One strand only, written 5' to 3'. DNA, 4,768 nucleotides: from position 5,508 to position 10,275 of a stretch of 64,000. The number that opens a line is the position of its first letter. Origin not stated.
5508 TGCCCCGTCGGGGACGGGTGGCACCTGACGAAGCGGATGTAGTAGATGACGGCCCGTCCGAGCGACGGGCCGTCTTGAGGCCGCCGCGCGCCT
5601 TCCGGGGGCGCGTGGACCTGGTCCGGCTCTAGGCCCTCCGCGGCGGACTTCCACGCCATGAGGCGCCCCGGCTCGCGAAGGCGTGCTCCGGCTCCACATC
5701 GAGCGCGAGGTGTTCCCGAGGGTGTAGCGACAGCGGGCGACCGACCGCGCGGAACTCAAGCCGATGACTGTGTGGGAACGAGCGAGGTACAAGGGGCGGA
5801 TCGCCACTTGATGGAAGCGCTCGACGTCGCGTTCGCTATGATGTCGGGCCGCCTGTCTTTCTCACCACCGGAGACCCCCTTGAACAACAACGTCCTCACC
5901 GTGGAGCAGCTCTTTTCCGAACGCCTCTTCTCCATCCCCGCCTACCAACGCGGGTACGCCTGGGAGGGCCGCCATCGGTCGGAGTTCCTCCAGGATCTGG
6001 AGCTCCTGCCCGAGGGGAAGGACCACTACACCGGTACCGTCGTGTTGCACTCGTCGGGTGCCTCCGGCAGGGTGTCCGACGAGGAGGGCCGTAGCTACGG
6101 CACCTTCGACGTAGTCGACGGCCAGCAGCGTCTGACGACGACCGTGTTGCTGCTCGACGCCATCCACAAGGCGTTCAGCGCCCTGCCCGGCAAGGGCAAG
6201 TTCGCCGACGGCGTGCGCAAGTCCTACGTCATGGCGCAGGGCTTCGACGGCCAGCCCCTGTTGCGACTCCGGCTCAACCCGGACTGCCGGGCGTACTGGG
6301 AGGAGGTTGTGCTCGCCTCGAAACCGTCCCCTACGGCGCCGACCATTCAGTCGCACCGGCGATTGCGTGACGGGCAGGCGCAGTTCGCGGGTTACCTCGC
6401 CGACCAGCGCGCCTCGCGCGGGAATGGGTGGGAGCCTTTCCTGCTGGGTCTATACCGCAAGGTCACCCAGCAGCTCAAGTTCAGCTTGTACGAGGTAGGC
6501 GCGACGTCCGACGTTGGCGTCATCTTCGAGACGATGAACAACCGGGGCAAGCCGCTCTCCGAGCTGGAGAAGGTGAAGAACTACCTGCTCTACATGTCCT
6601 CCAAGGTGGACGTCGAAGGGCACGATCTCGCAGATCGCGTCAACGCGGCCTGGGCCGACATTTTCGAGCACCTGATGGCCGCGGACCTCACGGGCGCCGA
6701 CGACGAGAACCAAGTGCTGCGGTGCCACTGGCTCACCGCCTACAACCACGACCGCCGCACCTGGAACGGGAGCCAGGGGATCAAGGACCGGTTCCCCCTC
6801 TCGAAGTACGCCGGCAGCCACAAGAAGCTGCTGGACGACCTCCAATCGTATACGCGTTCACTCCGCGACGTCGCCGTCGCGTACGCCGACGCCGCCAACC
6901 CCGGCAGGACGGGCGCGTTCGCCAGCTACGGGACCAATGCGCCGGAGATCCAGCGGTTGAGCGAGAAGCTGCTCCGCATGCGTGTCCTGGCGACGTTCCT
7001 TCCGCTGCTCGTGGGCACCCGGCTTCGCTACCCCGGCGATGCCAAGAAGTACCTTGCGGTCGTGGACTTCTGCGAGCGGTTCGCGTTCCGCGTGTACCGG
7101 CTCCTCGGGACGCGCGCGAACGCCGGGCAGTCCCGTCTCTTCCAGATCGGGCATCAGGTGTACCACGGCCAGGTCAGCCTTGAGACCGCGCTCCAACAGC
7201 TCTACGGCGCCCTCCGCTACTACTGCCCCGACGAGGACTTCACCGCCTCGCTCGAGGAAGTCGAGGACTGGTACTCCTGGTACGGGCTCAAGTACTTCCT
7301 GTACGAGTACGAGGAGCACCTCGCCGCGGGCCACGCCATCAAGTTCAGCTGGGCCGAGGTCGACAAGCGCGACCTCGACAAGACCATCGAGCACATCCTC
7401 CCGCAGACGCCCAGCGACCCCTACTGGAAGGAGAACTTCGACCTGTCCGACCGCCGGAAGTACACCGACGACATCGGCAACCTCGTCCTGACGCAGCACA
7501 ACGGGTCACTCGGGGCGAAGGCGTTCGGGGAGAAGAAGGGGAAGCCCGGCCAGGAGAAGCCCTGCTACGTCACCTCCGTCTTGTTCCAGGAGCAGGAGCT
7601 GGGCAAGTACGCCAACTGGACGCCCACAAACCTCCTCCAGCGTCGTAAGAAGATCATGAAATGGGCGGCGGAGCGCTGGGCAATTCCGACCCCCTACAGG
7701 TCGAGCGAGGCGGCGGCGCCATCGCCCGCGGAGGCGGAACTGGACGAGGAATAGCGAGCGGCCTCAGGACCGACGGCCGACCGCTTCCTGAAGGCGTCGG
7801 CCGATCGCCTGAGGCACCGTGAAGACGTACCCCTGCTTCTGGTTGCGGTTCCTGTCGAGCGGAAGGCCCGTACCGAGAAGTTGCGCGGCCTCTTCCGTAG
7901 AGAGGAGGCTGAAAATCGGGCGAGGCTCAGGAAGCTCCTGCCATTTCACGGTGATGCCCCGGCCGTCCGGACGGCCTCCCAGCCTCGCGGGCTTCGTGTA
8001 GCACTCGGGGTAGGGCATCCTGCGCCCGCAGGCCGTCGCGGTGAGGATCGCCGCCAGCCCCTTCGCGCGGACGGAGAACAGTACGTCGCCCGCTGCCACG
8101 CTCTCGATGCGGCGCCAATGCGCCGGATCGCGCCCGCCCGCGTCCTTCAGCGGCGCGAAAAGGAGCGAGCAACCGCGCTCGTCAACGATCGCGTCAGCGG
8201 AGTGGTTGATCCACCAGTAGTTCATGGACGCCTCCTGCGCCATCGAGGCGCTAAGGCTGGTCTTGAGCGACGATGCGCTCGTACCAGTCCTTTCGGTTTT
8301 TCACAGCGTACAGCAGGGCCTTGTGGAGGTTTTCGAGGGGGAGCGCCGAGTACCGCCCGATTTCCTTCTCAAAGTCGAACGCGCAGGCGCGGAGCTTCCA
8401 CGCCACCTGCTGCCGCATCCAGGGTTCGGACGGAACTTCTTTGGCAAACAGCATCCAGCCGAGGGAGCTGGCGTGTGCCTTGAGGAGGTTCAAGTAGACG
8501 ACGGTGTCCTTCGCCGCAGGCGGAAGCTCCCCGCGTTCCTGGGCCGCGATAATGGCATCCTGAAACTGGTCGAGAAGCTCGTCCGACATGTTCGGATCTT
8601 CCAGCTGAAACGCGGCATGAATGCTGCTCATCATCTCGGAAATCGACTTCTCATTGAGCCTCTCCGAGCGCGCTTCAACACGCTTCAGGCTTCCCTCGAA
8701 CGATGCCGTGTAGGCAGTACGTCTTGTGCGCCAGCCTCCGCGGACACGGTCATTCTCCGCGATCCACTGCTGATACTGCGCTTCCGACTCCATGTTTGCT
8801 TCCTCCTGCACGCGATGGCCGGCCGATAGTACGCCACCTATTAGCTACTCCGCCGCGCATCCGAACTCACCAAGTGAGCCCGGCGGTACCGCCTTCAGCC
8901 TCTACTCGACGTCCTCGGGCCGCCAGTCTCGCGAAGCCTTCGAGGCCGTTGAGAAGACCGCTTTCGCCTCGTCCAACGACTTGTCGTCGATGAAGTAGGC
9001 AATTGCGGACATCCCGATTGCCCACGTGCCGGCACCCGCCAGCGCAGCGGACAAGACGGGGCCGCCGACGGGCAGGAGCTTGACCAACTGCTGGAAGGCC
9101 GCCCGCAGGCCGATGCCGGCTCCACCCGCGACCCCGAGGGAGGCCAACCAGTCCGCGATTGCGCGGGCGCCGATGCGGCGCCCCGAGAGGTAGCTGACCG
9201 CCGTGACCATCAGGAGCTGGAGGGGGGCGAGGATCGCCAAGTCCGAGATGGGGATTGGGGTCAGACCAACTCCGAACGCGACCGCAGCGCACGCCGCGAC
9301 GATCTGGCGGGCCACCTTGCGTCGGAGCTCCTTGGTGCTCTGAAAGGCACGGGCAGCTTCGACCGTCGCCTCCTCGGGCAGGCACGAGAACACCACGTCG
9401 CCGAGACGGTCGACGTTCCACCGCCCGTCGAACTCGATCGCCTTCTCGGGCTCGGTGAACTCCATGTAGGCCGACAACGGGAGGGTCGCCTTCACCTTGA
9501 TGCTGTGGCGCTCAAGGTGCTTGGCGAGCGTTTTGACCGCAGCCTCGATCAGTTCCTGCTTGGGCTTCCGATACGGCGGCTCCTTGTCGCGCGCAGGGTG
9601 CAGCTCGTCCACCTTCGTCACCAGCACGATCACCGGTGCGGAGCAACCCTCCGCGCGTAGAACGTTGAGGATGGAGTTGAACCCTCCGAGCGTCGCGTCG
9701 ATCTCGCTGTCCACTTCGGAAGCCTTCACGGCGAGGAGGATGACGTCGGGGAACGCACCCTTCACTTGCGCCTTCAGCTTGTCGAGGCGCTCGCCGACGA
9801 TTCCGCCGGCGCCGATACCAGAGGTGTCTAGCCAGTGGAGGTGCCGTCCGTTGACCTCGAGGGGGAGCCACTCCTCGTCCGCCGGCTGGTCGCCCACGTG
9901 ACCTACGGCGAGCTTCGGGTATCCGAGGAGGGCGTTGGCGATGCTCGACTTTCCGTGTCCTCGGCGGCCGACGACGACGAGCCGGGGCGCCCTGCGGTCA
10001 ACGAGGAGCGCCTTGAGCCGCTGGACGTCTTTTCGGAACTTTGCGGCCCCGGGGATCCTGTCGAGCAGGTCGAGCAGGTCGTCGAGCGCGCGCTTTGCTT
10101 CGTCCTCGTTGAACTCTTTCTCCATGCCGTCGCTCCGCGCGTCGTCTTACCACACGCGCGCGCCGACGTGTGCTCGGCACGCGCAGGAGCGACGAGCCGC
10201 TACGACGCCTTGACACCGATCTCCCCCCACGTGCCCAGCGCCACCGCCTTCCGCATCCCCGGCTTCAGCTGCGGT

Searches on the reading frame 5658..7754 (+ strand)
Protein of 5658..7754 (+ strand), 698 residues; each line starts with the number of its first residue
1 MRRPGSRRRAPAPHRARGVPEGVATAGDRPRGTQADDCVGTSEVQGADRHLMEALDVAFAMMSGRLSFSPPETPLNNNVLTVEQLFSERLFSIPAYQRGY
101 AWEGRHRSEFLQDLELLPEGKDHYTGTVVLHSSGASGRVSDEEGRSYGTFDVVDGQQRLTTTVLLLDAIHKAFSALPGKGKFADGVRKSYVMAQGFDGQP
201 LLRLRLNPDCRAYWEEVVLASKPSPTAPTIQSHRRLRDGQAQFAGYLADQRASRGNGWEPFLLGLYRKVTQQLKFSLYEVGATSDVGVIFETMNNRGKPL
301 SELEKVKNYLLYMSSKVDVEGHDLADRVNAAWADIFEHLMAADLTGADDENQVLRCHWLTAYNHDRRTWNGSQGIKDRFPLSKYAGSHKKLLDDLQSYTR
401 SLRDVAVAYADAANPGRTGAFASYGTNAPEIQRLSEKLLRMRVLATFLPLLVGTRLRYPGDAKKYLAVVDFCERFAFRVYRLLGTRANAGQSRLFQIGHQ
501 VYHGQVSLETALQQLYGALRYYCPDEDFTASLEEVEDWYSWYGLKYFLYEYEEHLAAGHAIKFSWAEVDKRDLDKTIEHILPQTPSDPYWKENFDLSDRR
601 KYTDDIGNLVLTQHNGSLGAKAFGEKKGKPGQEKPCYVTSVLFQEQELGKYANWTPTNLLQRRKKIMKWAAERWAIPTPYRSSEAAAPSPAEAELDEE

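Call 21: search_protein_families(library=pfam, proteins=[window:5658-7754:+], max_evalue=0.001)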
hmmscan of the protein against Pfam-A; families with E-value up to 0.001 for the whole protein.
window:5658-7754:+ (698 aa): 2 families
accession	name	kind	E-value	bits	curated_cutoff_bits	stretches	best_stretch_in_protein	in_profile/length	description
PF03235.19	GmrSD_N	-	5.2e-32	112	33.2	1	82-311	1-199/199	GmrSD restriction endonuclease, N-terminal domain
PF07510.16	GmrSD_C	-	4.9e-19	69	23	1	525-669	4-138/138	GmrSD restriction endonucleases, C-terminal domain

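Call 76: find_encoding_contigs(protein=window:5658-7754:+, flank=10000, max_places=2)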
Protein window:5658-7754:+ (698 aa): no gene with exactly this product is on record in the collection.

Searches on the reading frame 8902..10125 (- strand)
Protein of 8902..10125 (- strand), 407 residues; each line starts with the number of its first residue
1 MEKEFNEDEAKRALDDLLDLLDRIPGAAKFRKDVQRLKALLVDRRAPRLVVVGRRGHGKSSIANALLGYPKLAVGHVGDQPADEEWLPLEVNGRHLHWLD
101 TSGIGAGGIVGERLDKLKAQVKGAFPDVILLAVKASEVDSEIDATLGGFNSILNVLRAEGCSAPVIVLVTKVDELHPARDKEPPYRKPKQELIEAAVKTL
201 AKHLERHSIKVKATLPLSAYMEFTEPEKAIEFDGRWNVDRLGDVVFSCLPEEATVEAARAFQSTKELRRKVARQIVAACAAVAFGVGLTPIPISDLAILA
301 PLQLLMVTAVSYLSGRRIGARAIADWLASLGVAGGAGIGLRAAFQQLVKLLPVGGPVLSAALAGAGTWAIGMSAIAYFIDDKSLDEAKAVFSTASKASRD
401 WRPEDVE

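Call 21: search_protein_families(library=pfam, proteins=[window:8902-10125:-], max_evalue=0.001)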
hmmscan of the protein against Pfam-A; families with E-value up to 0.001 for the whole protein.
window:8902-10125:- (407 aa): 2 families
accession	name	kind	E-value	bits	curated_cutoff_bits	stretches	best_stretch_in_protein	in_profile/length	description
PF01926.29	MMR_HSR1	-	1e-07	32.5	21.9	1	49-169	2-111/113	50S ribosome-binding GTPase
PF05128.17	DUF697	-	4e-06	27.1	27.7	1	262-387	12-144/162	Domain of unknown function (DUF697)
